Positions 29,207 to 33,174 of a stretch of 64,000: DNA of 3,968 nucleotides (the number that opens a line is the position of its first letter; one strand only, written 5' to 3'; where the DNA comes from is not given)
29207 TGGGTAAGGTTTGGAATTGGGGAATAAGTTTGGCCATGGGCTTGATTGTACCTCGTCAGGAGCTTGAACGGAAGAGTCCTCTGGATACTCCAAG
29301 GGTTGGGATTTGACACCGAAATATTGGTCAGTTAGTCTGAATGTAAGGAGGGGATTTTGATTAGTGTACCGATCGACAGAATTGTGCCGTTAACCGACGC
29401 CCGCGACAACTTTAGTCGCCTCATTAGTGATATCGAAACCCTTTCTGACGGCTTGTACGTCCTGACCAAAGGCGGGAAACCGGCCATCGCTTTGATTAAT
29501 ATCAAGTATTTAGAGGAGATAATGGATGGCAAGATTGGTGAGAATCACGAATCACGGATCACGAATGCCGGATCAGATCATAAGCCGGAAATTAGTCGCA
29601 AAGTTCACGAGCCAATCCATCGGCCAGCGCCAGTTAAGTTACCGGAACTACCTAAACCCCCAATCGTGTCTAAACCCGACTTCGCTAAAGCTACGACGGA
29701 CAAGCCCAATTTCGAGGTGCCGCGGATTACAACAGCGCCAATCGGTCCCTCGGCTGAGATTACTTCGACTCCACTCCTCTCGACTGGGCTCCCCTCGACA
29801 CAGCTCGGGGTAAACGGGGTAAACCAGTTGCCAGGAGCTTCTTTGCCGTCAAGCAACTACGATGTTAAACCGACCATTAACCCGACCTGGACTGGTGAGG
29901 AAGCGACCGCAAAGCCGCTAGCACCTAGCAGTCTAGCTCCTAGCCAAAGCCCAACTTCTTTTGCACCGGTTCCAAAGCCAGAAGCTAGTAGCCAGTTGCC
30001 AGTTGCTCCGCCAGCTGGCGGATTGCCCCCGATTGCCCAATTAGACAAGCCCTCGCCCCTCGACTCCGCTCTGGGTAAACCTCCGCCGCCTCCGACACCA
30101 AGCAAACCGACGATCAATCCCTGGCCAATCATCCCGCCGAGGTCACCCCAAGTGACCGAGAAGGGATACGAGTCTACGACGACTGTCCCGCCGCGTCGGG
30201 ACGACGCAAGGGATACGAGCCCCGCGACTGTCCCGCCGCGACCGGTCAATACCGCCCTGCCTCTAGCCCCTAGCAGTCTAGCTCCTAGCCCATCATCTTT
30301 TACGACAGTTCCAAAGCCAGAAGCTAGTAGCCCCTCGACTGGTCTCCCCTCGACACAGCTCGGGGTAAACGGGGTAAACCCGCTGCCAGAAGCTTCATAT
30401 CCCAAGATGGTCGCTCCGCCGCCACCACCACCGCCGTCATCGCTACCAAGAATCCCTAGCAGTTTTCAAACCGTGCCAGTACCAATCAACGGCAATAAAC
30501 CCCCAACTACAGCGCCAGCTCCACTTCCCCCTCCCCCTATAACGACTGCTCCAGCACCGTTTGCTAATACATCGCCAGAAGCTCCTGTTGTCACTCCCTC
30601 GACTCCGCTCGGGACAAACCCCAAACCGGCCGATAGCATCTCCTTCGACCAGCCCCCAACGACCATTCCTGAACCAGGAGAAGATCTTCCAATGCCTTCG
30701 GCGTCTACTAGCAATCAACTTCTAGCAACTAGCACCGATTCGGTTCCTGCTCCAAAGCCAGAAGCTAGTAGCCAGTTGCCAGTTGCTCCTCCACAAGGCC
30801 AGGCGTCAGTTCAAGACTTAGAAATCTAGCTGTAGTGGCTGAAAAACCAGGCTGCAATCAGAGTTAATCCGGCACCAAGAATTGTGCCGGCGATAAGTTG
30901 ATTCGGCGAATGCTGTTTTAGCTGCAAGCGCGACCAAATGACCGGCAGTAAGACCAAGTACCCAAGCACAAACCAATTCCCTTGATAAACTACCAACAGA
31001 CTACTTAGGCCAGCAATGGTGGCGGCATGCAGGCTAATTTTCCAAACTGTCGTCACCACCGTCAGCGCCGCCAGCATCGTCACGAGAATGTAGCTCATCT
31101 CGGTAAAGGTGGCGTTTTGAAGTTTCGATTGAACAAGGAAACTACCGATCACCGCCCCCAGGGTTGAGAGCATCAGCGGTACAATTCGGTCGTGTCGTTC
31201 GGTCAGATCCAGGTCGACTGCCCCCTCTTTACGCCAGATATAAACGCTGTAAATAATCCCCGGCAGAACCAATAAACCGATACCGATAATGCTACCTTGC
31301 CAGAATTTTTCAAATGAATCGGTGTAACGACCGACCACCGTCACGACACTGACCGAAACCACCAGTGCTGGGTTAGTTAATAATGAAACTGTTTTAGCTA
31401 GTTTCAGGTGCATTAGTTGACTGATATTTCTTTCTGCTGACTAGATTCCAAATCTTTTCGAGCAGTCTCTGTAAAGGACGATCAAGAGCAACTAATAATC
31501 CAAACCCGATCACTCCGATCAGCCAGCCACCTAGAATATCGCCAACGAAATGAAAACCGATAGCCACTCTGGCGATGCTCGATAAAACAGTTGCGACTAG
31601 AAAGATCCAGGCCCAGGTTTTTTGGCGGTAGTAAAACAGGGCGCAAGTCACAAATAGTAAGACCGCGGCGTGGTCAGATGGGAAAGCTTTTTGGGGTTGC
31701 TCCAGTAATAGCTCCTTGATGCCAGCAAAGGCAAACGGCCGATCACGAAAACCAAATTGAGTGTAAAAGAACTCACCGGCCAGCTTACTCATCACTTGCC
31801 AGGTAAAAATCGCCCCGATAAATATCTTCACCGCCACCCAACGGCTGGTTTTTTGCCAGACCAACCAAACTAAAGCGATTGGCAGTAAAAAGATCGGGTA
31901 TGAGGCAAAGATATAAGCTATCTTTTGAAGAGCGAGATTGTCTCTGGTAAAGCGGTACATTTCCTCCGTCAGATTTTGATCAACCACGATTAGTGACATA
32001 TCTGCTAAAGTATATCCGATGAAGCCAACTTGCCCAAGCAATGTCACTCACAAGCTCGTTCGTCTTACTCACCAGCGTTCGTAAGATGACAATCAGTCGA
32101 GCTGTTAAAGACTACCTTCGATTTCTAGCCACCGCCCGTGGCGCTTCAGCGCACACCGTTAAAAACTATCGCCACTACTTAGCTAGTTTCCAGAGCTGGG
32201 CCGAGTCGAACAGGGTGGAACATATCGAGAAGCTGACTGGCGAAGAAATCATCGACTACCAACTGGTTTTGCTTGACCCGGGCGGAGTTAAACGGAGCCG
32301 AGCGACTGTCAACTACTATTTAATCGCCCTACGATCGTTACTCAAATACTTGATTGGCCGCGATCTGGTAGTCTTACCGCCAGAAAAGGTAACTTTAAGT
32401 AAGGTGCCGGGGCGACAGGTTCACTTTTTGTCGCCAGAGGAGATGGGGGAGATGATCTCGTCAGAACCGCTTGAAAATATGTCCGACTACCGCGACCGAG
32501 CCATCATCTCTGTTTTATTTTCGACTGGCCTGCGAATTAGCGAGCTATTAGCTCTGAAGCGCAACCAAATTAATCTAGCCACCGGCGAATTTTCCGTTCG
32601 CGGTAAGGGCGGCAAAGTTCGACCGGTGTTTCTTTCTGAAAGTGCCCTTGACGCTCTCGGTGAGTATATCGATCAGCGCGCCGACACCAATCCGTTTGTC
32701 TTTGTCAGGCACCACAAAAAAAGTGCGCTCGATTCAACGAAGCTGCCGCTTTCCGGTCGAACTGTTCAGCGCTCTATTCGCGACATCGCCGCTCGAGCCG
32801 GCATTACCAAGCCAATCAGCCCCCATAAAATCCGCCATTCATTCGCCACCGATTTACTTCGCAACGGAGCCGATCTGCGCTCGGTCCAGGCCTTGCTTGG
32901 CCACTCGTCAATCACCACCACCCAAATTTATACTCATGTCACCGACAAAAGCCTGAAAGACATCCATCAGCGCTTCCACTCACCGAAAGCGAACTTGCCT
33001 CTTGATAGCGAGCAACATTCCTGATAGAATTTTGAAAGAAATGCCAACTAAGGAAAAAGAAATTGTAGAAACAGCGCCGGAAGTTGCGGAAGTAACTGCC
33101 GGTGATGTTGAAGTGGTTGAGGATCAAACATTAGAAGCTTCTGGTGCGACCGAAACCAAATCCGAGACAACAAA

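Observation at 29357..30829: Phd/YefM antitoxin-like domain fused to a 430-aa proline-rich repeat tail, with no toxin partner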

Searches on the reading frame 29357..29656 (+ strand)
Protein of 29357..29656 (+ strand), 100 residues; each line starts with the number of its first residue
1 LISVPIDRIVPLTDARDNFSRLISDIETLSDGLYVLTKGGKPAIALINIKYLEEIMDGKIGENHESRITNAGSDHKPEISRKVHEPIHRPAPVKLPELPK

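Call 9: find_homologous_proteins(query=window:29357-29656:+, max_evalue=0.001)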
Query window:29357-29656:+ (100 aa): 3 proteins with E <= 0.001 among 4 candidates.
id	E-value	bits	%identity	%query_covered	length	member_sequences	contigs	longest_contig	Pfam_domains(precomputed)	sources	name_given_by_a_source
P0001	5.1e-20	89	65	73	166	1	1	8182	-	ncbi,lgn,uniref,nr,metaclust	ncbi:MAG: hypothetical protein UX60_C0019G0003 [Berkelbacteria bacterium GW2011_GWA2_46_7]|uniref:An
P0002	7.0e-19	86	76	55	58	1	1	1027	PF02604.27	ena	-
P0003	2.9e-18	84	67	60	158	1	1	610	PF02604.27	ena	-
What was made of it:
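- Tried and rejected: It gave only 3 hits (call 9).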

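Call 12: find_encoding_contigs(protein=P0001, flank=5000)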
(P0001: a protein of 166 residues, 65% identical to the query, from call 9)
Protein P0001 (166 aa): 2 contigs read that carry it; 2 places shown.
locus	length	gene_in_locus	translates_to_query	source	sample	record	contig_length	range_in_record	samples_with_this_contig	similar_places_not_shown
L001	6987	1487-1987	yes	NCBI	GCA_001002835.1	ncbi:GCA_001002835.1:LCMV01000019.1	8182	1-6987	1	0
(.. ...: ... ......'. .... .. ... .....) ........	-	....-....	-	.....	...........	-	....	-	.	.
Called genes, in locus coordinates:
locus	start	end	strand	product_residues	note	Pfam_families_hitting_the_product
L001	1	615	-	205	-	?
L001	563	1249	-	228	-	PF00675:Peptidase_M16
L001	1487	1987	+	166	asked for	-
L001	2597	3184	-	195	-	PF01569:PAP2 (weak)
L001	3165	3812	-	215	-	PF14378:PAP2_3, PF01569:PAP2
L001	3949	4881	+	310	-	PF02899:Phage_int_SAM_1, PF13495:Phage_int_SAM_4 (weak), PF00589:Phage_integrase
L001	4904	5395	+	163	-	PF01250:Ribosomal_S6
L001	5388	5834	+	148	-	PF00436:SSB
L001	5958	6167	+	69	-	PF01084:Ribosomal_S18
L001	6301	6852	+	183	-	PF08207:EFP_N, PF01132:EFP (weak), PF09285:Elong-fact-P_C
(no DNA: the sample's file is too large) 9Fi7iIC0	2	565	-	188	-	?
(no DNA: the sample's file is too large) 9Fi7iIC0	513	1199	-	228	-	PF00675:Peptidase_M16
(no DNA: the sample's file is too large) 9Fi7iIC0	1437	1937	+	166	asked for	-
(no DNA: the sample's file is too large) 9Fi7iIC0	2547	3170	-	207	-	?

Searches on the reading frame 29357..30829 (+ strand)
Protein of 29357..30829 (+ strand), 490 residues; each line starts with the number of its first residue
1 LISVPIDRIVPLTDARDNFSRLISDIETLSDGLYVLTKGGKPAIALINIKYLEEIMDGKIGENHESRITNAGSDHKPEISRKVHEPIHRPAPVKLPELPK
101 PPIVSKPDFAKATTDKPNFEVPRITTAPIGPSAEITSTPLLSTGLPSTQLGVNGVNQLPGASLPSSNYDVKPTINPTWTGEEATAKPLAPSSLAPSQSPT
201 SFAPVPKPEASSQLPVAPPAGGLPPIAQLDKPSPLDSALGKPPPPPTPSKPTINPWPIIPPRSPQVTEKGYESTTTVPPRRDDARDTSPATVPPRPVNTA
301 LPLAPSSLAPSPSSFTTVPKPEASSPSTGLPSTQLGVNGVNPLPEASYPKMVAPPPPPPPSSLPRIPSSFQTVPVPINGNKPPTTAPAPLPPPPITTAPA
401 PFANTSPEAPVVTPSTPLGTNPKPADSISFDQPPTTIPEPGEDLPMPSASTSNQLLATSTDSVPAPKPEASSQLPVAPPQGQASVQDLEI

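Call 3: search_protein_families(library=pfam, proteins=[window:29357-30829:+], max_evalue=1)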
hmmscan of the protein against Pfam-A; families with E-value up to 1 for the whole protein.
window:29357-30829:+ (490 aa): 1 family
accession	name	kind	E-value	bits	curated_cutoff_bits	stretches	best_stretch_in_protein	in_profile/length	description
PF02604.26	PhdYeFM_antitox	-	0.0028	17.8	29.8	1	8-57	2-50/74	Antitoxin Phd_YefM, type II toxin-antitoxin system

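Call 6: search_protein_families(library=ncbifam, proteins=[window:29357-30829:+], max_evalue=1)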
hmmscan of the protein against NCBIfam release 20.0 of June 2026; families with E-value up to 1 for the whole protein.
window:29357-30829:+ (490 aa): 0 families

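Call 26: find_homologous_proteins(query=A3, max_evalue=0.001)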
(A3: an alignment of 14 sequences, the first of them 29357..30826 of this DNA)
Query A3 (14 sequences) (490 aa, profile of the alignment): 27 proteins with E <= 0.001 among 8000 candidates.
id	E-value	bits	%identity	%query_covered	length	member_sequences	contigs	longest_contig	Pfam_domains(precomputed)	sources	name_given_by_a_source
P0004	1.2e-81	293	100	100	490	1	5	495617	-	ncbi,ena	ncbi:MAG: hypothetical protein AAB669_00185 [Patescibacteria group bacterium]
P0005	9.0e-74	268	59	30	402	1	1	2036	-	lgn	-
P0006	3.9e-72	262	59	16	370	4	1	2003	-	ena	-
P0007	4.2e-71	259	68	100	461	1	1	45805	-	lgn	-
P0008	2.4e-66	243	43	100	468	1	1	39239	-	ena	-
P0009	4.5e-60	223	59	18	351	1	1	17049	-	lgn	-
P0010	8.1e-59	218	59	17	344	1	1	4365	PF02604.27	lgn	-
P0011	6.5e-56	209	71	12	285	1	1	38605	PF02604.27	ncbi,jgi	jgi:hypothetical protein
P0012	4.8e-55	206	73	12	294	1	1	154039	PF02604.27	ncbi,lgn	-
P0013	7.9e-55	205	60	17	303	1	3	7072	PF02604.27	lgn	-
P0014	9.3e-55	205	65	17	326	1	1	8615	PF02604.27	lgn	-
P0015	1.0e-51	195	75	12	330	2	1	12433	PF02604.27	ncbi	ncbi:MAG: type II toxin-antitoxin system Phd/YefM family antitoxin [Patescibacteria group bacterium]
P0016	2.0e-49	188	41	8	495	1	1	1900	-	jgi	jgi:hypothetical protein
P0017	4.6e-49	186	81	12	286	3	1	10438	PF02604.27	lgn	-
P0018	4.8e-49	186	57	6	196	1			-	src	-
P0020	6.9e-48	182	69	12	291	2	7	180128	PF02604.27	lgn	-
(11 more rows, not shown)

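Call 43: predict_structure(alignment_id=A5)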
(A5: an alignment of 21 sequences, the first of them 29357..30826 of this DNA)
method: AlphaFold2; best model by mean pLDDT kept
length: 490 residues; sequences in the alignment: 21
mean_pLDDT: 49.7   pTM: 0.20
mean pLDDT of the five models: 49.7, 49.4, 45.8, 43.0, 42.3
residues with pLDDT >= 90: 0; 70-90: 22; 50-70: 183; < 50: 285
segments of 3 or more residues with pLDDT < 50: 1-3, 70-90, 105-115, 117-170, 178-185, 192-194, 196-198, 220-223, 226-231, 265-278, 280-287, 298-301, 306-330, 332-343, 345-347, 378-380, 403-422, 448-475, 477-486
pLDDT, mean of each block of 10 residues (from residue 1): 47 56 63 52 55 64 51 41 42 52 49 44 43 41 40 39 40 50 46 48 51 50 47 48 58 54 46 46 45 48 44 43 42 46 51 80 63 50 62 64 47 43 51 66 55 40 44 44 45
secondary structure, 60 per line:
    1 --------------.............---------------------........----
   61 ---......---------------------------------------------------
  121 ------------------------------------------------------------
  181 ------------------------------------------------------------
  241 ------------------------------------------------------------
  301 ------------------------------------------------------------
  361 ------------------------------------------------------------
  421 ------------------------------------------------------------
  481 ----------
elements in order: H15-27 H49-56 H64-69
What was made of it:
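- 29528..30826 (+): Tail, aa 58-490: intrinsically disordered, proline-rich. In the full-length AlphaFold2 model DSSP assigns no helix or strand after residue 69 and the mean pLDDT is 49.7 (call 43).
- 30398..30484 (+): Polyproline block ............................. (aa 348-376). This is the only tail stretch with pLDDT near 80 (call 43).
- The full-length model is low confidence and shows no docking of the motifs onto the head (call 43).
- Tried and rejected: It gave no sign of motifs docking on the head and was not usable for fold search (call 43).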

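Call 62: find_encoding_contigs(protein=P0020, flank=6000, max_places=2)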
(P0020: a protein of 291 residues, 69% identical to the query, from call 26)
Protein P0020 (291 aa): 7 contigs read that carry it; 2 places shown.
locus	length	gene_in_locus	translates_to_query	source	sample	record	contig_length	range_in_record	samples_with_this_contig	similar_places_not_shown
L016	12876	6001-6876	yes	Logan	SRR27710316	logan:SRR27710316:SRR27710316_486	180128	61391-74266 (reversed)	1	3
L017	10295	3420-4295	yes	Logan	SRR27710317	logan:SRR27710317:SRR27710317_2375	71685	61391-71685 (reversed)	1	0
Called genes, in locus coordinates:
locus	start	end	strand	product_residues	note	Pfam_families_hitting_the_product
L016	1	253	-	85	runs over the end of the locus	-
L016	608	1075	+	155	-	PF00692:dUTPase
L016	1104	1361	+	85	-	-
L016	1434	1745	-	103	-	-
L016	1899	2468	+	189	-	PF06821:Ser_hydrolase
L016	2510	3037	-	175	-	PF03703:bPH_2 (weak)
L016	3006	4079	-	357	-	PF00953:Glycos_transf_4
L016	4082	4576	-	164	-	PF00334:NDK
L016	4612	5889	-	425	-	PF00675:Peptidase_M16, PF05193:Peptidase_M16_C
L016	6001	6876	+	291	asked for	PF02604:PhdYeFM_antitox (weak)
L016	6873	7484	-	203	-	PF01569:PAP2 (weak)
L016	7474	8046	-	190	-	PF14378:PAP2_3, PF01569:PAP2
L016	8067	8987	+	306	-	PF02899:Phage_int_SAM_1, PF13495:Phage_int_SAM_4, PF00589:Phage_integrase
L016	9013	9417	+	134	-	PF01250:Ribosomal_S6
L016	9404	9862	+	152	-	PF00436:SSB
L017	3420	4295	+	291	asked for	PF02604:PhdYeFM_antitox (weak)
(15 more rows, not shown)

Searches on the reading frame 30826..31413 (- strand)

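Call 3: search_protein_families(library=pfam, proteins=[window:30826-31413:-], max_evalue=1)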
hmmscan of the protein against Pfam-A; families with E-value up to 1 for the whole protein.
window:30826-31413:- (195 aa): 1 family
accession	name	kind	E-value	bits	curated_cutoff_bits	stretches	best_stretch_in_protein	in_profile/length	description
PF01569.27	PAP2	-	8e-05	22.8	27.2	1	126-191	52-125/130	PAP2 superfamily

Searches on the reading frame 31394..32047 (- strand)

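Call 3: search_protein_families(library=pfam, proteins=[window:31394-32047:-], max_evalue=1)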
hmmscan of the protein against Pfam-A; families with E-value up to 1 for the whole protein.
window:31394-32047:- (217 aa): 6 families
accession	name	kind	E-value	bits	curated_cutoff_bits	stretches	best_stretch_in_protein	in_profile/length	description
PF01569.27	PAP2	-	4.2e-13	49.6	27.2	1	96-187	20-123/130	PAP2 superfamily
PF14378.12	PAP2_3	-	2.2e-11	44.3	27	1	38-183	26-189/190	PAP2 superfamily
PF14360.12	PAP2_C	-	0.00092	20.2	27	1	124-182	8-69/74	PAP2 superfamily C-terminal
PF22570.1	LiaF-TM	-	0.11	13.8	27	1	36-92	16-73/98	LiaF transmembrane domain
PF01219.24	DAGK_prokar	-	0.13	12.5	22.3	1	105-157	2-51/102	Prokaryotic diacylglycerol kinase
PF13829.11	DUF4191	-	0.77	9.5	30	0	29-98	13-81/219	Domain of unknown function (DUF4191)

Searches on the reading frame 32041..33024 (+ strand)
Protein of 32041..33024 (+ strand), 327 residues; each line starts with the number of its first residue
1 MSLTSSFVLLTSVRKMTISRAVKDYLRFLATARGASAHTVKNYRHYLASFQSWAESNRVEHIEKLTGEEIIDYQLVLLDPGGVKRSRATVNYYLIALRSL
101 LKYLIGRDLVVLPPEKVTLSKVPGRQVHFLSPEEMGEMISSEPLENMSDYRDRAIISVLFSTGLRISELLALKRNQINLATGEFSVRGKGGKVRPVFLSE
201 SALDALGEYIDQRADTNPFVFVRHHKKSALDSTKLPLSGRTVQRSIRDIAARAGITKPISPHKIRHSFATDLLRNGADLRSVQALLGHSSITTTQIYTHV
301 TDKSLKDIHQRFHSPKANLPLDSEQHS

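Call 58: search_protein_families(library=pfam, proteins=[window:32041-33024:+], max_evalue=0.00001)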
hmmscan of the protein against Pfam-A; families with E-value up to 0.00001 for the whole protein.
window:32041-33024:+ (327 aa): 3 families
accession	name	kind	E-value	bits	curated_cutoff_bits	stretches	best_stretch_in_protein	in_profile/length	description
PF00589.27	Phage_integrase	-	1.7e-43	148.8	27.1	1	131-302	4-170/172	Phage integrase family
PF02899.23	Phage_int_SAM_1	-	1.3e-13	51.4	22.3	1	22-106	1-81/83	Phage integrase, N-terminal SAM-like domain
PF13495.12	Phage_int_SAM_4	-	6.6e-07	30.1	27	1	31-109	10-83/85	Phage integrase, N-terminal SAM-like domain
